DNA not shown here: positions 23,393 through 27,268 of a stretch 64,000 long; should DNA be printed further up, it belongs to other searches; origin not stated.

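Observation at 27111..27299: Duplicated, diverged hsdR 5' end: a 62-codon stub precedes rhuM and the full hsdR head follows it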

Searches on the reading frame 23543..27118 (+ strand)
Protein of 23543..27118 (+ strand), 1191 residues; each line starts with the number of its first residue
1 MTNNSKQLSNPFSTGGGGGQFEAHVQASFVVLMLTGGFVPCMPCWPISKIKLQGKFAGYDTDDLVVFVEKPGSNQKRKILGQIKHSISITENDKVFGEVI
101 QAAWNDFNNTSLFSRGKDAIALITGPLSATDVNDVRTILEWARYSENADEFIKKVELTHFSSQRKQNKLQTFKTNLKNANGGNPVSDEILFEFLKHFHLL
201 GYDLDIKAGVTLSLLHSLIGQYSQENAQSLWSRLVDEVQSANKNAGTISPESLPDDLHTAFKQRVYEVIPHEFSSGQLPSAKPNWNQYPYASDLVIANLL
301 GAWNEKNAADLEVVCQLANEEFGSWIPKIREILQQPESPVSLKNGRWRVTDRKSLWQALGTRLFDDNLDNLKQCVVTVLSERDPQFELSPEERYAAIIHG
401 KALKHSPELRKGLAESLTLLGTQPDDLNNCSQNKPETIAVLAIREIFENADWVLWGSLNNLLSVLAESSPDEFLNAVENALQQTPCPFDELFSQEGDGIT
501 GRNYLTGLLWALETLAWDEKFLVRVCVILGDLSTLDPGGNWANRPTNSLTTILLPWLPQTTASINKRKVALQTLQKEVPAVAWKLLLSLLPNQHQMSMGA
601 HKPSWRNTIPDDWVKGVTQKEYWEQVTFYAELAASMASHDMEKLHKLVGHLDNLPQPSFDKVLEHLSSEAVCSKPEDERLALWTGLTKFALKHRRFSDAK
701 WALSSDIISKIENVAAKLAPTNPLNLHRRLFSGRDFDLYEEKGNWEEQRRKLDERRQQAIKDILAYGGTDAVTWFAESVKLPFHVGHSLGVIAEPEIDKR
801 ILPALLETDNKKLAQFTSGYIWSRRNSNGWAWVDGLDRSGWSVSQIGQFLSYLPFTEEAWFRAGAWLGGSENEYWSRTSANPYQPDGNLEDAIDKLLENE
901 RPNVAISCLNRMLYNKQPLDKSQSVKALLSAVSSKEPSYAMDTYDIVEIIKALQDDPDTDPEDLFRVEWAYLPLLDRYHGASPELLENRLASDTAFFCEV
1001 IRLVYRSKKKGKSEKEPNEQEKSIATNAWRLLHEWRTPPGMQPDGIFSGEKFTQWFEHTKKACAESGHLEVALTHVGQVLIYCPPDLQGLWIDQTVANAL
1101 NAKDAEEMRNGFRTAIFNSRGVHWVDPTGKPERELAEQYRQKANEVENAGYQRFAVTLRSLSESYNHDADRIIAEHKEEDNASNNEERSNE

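Call 6: search_protein_families(library=pfam, proteins=[window:23543-27118:+], max_evalue=0.01)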
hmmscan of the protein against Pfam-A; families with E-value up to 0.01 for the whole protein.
window:23543-27118:+ (1191 aa): 0 families

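Call 47: find_related_loci(query=window:23543-27115:+, collection=genome_contigs, flank=8000)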
Query window:23543-27115:+ (1191 aa) in genome_contigs; peptide patterns used: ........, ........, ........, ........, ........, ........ (x = any residue, [..] = any of these).
19 stretches matched a pattern; 9 encode a relative of the query (tblastn E <= 1e-3); 8 distinct loci.
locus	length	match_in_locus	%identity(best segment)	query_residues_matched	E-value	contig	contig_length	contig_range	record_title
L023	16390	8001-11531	74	1-1177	0e+0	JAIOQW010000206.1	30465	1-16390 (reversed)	MAG: Methanosarcinales archaeon isolate SMBSF02 c_000000000026, whole genome shotgun sequence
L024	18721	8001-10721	65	283-1187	0e+0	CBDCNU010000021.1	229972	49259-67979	MAG: Opitutales bacterium isolate 42708a05-d3cc-445b-9663-4ac609fa1cf6 genome assembly, contig: contig_21, whole genome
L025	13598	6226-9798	96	1-1191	0e+0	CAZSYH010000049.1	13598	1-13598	MAG TPA_asm: uncultured Syntrophaceae bacterium isolate SRP178699_co1_570 genome assembly, contig: NODE_5994_length_1359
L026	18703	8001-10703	64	281-1182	0e+0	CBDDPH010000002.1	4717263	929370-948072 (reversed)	MAG: Candidatus Latescibacterota bacterium isolate fcaf43fe-a799-4ace-af36-b323ac78cc8e genome assembly, contig: contig_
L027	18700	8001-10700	60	284-1182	0e+0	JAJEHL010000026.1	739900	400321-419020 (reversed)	MAG: Candidatus Latescibacterota bacterium isolate p16x60bins.49 k141_118620, whole genome shotgun sequence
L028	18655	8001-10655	59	284-1187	0e+0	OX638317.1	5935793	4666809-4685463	MAG: uncultured Latescibacteria bacterium isolate cbbe8a84-e08a-4d06-a76e-2eb930d8ff24 genome assembly, chromosome: 1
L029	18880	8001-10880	62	236-1179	0e+0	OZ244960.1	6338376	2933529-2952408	MAG: Candidatus Latescibacterota bacterium isolate 84ceb019-2832-410a-8319-f59b3e32517b genome assembly, chromosome: 1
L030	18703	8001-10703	65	283-1182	0e+0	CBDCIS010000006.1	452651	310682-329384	MAG: Dehalococcoidia bacterium isolate 8e13df92-f4f3-4e34-85da-b913360e8956 genome assembly, contig: contig_6, whole gen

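Call 60: search_protein_families(library=padloc, proteins=[window:23543-27118:+], max_evalue=0.01)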
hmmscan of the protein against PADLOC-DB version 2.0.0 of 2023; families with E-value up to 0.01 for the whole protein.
window:23543-27118:+ (1191 aa): 0 families

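Call 79: search_protein_families(library=ncbifam, proteins=[window:23543-27118:+], max_evalue=0.01)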
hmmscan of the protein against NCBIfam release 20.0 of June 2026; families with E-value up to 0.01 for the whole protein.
window:23543-27118:+ (1191 aa): 0 families
